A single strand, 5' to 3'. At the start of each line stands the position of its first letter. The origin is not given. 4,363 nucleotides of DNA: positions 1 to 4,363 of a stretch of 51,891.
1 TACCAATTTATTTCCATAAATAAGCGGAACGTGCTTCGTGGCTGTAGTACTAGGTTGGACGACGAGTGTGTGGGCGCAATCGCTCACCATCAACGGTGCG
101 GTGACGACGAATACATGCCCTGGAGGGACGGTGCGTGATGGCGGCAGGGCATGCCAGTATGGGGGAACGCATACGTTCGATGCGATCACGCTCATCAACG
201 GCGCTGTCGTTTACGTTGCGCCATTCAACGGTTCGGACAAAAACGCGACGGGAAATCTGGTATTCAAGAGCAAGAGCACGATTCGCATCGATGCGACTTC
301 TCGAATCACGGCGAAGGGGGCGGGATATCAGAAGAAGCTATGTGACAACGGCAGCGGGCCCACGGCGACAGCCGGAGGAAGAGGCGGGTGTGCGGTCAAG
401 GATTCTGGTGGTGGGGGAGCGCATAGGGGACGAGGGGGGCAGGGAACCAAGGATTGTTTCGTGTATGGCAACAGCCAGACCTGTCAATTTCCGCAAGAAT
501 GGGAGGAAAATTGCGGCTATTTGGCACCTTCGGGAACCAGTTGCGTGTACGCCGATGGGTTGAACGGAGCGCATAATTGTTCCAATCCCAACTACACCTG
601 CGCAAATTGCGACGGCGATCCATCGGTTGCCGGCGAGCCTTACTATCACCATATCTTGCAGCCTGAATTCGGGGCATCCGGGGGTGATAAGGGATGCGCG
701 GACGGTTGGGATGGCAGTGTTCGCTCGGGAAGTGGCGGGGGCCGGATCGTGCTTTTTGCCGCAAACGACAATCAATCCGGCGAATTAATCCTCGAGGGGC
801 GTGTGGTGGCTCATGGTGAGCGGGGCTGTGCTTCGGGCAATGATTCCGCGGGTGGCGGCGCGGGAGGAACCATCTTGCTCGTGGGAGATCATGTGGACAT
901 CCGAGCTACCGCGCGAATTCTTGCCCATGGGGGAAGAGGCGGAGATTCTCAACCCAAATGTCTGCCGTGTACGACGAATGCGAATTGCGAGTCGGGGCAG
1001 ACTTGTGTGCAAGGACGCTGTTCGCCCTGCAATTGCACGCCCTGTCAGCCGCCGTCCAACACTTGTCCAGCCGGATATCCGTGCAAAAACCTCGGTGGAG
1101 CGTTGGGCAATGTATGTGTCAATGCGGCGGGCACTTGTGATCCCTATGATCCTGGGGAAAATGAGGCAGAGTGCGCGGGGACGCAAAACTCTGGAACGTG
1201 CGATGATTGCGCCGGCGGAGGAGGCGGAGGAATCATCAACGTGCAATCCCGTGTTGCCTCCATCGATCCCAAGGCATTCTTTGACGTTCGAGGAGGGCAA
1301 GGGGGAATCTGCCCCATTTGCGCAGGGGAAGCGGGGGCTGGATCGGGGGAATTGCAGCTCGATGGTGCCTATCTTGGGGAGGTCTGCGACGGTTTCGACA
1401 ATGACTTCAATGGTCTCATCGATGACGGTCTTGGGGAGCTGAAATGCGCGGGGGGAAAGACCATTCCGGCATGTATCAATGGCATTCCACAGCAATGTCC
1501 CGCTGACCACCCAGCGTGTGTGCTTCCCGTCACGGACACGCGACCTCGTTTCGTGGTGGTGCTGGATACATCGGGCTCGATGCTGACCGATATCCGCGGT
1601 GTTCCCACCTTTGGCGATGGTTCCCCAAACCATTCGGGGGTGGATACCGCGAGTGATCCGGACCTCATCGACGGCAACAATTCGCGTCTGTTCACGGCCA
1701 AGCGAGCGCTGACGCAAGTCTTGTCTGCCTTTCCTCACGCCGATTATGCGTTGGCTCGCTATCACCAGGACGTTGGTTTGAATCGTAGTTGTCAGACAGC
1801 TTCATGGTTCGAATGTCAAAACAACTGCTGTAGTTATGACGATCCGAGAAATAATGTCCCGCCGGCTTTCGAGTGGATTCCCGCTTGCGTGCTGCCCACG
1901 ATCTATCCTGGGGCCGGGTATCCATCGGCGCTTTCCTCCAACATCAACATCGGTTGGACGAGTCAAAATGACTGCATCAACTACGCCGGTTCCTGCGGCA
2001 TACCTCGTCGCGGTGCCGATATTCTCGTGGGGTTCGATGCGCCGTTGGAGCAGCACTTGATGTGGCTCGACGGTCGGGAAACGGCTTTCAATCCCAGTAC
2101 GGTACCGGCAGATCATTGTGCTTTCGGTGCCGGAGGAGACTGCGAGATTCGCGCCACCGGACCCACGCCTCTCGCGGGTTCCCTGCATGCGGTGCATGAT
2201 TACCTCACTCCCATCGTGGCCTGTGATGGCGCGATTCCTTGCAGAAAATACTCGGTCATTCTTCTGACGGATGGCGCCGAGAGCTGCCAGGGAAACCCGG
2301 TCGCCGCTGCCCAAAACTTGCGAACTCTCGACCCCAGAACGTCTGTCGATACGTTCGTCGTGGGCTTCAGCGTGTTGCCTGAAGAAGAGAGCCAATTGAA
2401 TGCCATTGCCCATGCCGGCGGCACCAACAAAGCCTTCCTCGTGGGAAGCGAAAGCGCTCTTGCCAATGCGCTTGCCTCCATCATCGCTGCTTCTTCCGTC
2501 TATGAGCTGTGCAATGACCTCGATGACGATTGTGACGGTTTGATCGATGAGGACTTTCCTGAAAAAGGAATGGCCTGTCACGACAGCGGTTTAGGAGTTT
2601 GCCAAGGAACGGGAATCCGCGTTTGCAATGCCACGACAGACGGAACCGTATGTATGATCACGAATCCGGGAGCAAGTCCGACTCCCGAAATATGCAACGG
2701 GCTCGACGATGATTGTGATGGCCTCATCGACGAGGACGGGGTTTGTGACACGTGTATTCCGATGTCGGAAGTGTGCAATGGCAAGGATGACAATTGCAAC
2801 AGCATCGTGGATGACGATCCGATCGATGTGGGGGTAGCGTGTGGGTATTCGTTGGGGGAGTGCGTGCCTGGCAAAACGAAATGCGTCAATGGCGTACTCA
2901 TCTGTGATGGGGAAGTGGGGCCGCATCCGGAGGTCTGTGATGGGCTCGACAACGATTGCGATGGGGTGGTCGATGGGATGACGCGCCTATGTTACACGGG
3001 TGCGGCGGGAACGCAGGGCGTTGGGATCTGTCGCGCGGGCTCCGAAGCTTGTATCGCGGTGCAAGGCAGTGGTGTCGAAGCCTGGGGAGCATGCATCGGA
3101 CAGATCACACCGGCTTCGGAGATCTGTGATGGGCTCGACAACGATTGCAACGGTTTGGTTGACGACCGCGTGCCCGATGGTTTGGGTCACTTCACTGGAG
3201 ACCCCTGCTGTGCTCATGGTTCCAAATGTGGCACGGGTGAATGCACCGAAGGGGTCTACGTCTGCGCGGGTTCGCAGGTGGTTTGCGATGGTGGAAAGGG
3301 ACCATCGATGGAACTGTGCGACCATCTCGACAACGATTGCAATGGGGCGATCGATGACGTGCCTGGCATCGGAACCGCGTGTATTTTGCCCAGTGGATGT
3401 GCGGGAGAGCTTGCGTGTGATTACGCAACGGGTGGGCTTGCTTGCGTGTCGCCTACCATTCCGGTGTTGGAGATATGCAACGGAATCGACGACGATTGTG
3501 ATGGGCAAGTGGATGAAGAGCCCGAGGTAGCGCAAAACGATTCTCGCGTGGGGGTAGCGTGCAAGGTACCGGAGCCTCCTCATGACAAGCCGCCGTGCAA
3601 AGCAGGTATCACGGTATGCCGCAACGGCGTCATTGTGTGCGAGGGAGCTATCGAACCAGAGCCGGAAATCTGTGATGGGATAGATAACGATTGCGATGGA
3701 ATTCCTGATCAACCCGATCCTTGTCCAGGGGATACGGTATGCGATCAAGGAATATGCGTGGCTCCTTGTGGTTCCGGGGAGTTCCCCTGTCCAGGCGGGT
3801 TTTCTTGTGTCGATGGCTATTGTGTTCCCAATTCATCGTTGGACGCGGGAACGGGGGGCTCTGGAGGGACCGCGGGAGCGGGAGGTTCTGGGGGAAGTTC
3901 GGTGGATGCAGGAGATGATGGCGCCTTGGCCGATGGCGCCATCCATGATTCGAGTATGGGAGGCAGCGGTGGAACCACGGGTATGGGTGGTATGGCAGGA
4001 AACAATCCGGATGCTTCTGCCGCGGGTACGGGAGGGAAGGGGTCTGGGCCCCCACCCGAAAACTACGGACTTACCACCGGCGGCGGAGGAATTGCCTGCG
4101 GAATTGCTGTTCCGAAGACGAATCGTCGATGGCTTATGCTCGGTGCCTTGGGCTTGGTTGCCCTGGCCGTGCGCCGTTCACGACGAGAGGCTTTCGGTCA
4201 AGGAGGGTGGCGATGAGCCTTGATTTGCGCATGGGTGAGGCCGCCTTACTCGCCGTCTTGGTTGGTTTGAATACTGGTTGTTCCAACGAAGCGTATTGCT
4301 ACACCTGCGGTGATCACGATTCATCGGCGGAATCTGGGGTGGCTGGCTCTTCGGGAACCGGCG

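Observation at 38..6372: Translationally coupled pair of giant Cys-rich MopE/TIGR02232-repeat proteins: a vWA plus MYXO-CTERM protein and a lipoprotein fused to an FGE-sulfatase domain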

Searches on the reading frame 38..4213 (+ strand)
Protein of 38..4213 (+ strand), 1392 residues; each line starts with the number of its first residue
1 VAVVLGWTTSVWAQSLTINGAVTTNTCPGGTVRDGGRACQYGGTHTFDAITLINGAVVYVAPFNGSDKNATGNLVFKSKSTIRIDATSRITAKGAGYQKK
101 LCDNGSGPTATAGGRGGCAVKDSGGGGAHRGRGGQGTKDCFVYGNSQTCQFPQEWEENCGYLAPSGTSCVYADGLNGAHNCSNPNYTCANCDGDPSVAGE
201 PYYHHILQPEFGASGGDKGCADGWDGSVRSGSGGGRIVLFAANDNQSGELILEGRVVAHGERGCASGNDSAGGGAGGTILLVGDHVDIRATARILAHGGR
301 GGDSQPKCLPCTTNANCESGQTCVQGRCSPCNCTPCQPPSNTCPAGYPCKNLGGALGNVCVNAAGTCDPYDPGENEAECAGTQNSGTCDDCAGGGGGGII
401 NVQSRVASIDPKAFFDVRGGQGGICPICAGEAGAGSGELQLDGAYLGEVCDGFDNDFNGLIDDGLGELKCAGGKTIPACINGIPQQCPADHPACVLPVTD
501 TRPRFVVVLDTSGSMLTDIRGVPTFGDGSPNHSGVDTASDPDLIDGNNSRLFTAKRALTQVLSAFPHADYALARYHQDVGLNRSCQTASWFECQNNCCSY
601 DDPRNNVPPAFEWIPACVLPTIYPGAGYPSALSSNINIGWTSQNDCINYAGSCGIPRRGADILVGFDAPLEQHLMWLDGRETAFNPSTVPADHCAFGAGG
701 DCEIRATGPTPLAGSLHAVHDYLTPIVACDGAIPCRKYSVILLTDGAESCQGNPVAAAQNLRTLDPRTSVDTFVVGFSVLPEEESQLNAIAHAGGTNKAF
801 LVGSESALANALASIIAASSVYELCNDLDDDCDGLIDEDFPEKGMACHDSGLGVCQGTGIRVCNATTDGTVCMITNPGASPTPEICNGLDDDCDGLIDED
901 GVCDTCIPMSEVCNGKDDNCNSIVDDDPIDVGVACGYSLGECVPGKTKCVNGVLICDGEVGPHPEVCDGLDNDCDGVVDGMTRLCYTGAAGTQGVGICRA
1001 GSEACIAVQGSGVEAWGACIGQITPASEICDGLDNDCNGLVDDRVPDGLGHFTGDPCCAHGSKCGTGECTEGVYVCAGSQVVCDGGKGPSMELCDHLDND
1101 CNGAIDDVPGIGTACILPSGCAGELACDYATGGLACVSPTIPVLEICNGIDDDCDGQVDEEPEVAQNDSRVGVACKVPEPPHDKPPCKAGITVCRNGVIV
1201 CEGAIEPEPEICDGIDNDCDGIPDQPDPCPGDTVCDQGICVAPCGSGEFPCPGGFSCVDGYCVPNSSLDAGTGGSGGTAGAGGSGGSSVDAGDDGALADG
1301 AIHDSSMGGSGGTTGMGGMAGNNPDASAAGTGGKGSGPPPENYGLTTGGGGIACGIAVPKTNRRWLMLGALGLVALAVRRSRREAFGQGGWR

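Call 5: search_protein_families(library=pfam, proteins=[window:38-4213:+], max_evalue=0.01)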
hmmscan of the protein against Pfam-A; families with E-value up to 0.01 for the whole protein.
window:38-4213:+ (1392 aa): 2 families
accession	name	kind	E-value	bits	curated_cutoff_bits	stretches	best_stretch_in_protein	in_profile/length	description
PF11617.13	Cu-binding_MopE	-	1.3e-30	105.8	27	6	964-979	14-29/30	Putative metal-binding motif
PF00092.34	VWA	-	0.0029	18.3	23.8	1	739-810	106-170/174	von Willebrand factor type A domain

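Call 6: search_protein_families(library=ncbifam, proteins=[window:38-4213:+], max_evalue=0.01)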
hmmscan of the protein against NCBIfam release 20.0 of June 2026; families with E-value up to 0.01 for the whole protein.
window:38-4213:+ (1392 aa): 1 family
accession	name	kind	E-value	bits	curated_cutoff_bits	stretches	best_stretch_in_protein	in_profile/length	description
NF047640.1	gliding_AgmC_N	equivalog_domain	9.6e-06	24.8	275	1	213-307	291-379/412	adventurous gliding motility protein AgmC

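Call 33: search_solved_structures(query=window:38-4213:+, max_evalue=0.01, show_alignments=2)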
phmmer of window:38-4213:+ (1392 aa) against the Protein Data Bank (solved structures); distinct sequences matched with E-value up to 0.01: 0.

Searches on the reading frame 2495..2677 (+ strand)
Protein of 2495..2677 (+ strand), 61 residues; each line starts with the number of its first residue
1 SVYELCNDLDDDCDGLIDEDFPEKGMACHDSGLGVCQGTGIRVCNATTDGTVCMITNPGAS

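Call 61: search_solved_structures(query=A4, max_evalue=10, show_alignments=4)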
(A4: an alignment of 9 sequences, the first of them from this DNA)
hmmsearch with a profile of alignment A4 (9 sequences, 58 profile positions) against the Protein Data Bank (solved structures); distinct sequences matched with E-value up to 10: 0.

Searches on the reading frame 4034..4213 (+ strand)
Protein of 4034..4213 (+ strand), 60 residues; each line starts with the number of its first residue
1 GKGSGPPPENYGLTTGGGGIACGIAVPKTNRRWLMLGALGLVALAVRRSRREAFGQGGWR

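Call 68: search_protein_families(library=ncbifam, proteins=[window:4034-4213:+], max_evalue=10)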
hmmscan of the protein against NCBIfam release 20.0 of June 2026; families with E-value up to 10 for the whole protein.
seq(60 aa): 0 families
